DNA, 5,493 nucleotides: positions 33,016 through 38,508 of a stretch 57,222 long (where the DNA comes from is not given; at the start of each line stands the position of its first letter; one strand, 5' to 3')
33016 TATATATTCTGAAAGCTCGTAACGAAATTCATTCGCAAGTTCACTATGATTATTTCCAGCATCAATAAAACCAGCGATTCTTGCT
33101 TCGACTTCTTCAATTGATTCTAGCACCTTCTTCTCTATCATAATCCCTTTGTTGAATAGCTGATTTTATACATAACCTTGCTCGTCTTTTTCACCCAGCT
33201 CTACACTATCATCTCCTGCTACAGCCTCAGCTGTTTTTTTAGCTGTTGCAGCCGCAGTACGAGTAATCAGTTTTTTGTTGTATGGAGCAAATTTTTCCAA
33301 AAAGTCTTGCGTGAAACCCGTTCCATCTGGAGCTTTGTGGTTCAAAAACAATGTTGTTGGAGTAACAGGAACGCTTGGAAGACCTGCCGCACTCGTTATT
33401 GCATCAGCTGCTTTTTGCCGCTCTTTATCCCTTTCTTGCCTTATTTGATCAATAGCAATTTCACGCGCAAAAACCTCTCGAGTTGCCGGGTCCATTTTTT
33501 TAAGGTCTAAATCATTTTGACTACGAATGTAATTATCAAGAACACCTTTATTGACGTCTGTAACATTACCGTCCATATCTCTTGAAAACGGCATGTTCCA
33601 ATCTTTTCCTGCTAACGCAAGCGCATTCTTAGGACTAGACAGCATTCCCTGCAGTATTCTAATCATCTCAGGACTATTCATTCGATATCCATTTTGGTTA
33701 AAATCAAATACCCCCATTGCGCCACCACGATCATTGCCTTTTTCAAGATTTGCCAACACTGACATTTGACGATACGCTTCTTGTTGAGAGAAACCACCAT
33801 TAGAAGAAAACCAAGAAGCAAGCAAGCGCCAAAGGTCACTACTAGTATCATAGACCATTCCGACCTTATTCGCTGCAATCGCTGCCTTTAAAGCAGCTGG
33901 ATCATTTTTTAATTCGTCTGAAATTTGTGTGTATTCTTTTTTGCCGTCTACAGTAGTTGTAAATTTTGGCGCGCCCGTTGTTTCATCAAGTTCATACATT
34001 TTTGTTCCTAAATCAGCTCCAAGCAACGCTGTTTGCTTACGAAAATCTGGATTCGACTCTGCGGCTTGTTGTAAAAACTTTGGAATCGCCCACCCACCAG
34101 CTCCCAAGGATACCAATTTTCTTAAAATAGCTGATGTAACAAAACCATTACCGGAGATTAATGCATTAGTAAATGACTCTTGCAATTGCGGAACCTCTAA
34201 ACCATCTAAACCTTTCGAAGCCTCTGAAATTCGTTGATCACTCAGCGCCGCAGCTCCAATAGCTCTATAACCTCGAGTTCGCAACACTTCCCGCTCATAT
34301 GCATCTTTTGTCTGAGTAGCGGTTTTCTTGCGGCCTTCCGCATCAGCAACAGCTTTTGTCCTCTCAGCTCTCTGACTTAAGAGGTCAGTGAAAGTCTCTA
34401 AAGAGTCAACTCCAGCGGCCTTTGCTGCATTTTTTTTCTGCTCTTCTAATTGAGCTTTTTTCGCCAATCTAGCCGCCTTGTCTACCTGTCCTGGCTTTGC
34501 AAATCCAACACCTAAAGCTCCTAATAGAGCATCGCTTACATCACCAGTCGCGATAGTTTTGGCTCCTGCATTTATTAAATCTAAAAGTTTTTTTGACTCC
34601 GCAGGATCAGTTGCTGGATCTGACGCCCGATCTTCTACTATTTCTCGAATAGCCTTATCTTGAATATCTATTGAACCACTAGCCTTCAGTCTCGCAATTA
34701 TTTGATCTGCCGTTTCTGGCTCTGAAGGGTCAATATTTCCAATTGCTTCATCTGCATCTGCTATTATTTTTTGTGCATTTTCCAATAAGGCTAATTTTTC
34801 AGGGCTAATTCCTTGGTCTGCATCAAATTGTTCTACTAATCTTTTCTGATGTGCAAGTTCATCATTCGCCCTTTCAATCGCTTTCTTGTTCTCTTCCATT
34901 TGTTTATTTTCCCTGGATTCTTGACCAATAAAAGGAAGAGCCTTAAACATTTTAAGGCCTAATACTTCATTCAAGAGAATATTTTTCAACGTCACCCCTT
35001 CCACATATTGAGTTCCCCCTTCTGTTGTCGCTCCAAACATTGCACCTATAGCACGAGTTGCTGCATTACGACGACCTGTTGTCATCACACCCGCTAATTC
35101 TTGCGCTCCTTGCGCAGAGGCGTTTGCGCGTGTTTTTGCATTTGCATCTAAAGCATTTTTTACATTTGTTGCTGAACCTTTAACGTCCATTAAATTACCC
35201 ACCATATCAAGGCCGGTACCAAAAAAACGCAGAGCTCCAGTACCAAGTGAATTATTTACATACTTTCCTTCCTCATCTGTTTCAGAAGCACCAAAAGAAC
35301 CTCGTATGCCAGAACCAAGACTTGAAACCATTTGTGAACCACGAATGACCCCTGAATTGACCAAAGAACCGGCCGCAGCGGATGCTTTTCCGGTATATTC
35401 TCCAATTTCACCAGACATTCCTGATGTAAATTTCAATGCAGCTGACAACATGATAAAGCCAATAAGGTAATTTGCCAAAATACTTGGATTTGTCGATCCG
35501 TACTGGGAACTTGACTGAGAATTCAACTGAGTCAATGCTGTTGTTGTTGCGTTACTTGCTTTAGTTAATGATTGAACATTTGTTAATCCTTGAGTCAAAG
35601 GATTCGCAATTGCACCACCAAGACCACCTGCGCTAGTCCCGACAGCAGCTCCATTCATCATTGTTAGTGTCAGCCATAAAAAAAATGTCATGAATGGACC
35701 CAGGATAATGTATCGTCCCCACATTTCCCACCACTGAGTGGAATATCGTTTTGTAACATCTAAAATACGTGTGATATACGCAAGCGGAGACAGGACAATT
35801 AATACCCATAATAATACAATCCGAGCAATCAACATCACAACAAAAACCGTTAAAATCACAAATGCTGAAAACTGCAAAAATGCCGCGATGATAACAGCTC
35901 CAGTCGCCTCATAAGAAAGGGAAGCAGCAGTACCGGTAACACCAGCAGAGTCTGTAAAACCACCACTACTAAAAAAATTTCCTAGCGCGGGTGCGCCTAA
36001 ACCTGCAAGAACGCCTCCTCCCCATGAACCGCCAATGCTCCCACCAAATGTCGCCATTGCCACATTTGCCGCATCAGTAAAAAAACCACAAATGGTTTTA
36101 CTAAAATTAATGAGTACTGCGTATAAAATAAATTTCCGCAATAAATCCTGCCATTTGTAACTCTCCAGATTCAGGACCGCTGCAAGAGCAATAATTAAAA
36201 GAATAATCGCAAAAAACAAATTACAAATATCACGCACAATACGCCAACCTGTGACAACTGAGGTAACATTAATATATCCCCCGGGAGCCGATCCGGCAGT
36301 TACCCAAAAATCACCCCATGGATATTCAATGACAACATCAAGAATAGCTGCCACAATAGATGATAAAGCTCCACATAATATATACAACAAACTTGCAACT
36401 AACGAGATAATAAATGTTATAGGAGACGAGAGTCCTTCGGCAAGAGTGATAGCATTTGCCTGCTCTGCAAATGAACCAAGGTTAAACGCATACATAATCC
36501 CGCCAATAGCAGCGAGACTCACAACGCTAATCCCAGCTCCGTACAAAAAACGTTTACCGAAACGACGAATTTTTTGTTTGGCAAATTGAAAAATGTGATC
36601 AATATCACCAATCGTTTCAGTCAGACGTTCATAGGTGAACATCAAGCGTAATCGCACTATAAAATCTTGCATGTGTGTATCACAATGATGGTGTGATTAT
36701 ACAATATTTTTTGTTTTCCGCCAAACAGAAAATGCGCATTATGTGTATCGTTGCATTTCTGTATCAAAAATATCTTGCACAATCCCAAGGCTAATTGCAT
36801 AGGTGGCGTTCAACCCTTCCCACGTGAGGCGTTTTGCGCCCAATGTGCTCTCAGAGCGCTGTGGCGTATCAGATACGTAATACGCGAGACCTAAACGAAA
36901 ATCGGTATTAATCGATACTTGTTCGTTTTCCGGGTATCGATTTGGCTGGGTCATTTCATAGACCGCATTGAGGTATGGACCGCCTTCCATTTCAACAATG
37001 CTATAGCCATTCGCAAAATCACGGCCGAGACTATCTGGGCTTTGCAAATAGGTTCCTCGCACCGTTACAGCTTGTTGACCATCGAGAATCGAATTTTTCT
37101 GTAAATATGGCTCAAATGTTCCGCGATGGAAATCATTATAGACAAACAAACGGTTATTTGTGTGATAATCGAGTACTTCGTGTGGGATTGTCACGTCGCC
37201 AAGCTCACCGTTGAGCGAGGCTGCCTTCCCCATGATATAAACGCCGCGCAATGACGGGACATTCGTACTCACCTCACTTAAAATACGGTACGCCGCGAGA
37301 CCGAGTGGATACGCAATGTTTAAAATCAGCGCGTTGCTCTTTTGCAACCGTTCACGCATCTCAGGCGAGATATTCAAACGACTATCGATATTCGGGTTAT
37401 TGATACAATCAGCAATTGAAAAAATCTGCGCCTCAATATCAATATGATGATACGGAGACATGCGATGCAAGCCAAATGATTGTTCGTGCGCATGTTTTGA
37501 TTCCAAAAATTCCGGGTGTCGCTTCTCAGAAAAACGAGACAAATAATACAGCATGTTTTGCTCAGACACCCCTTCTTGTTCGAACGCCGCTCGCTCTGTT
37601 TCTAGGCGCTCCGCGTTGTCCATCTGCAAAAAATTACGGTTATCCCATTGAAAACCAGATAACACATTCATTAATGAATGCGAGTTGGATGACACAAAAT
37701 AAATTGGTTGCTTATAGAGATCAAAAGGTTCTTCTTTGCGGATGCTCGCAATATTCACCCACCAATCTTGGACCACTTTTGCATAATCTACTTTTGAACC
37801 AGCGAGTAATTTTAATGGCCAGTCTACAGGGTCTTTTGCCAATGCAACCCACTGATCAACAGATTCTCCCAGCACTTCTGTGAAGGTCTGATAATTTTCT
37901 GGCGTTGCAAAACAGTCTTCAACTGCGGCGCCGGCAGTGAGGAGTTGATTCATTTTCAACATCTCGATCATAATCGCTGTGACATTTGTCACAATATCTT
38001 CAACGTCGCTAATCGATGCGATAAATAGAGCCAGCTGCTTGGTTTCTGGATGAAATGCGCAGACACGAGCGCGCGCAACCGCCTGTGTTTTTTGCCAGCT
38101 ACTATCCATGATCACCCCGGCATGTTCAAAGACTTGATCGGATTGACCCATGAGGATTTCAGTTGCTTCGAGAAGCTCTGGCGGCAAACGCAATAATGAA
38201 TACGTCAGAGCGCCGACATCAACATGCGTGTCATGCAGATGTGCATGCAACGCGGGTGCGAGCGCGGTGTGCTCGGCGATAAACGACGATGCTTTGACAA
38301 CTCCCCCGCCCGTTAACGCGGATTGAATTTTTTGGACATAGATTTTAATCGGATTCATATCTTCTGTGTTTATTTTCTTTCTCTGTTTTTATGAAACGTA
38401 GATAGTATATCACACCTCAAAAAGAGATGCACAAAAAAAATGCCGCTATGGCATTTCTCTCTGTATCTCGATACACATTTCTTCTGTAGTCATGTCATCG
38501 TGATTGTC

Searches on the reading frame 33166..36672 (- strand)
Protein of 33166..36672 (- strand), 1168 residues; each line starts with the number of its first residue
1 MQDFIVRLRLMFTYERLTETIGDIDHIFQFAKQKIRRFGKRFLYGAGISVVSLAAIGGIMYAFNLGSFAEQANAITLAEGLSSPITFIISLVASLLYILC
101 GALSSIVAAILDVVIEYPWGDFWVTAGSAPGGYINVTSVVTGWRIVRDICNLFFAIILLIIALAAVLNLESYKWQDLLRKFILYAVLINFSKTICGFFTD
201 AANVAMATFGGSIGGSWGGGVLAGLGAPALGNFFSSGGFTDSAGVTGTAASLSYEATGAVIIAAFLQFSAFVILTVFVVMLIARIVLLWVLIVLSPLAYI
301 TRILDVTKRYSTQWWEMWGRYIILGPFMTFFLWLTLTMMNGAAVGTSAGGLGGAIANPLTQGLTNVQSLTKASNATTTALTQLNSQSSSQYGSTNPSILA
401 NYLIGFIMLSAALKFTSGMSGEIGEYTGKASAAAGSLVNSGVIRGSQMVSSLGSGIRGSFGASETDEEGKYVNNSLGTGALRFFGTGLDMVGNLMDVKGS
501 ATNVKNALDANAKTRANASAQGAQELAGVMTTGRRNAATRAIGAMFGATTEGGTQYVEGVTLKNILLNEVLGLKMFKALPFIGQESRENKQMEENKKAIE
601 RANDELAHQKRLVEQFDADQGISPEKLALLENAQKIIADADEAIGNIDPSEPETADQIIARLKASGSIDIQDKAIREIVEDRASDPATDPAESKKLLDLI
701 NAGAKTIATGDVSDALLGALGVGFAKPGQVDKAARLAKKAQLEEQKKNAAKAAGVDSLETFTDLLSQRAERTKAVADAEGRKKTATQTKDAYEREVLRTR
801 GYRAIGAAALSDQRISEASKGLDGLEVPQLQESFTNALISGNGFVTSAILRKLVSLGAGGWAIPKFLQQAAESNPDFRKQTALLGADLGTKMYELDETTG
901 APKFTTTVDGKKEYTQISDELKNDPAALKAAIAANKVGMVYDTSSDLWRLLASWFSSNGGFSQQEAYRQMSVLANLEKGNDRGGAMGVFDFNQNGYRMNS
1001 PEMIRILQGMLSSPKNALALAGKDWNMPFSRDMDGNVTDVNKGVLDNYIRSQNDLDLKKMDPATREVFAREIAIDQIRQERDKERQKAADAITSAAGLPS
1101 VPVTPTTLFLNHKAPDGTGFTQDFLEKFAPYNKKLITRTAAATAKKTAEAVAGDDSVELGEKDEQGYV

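Call 7: search_protein_families(library=pfam, proteins=[window:33166-36672:-], max_evalue=0.01)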
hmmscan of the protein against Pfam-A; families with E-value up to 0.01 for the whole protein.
window:33166-36672:- (1168 aa): 0 families

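Call 69: search_protein_families(library=ncbifam, proteins=[window:33166-36672:-], max_evalue=0.1)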
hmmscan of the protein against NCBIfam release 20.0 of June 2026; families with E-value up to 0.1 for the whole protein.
window:33166-36672:- (1168 aa): 2 families
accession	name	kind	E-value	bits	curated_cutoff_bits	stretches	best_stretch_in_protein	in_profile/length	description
NF045889.1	ICE_Mbov_0396_TM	equivalog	0.0019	17.7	70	1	254-334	173-252/306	Mbov_0396 family ICE element transmembrane protein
NF033684.1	suffix_2_RND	domain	0.093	12.8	40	0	258-303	17-62/69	transporter suffix domain-containing protein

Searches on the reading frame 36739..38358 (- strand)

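Call 7: search_protein_families(library=pfam, proteins=[window:36739-38358:-], max_evalue=0.01)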
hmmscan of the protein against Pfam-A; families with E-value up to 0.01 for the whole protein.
window:36739-38358:- (539 aa): 1 family
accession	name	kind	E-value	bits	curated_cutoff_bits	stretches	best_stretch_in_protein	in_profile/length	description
PF21850.2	DUF6909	-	1.5e-137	459.6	27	1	25-531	3-534/535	Family of unknown function (DUF6909)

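Call 69: search_protein_families(library=ncbifam, proteins=[window:36739-38358:-], max_evalue=0.1)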
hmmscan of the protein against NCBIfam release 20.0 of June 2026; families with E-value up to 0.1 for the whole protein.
window:36739-38358:- (539 aa): 1 family
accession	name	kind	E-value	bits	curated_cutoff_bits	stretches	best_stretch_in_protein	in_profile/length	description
NF003765.0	PRK05359.1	equivalog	0.027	13.9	106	1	4-65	93-151/189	oligoribonuclease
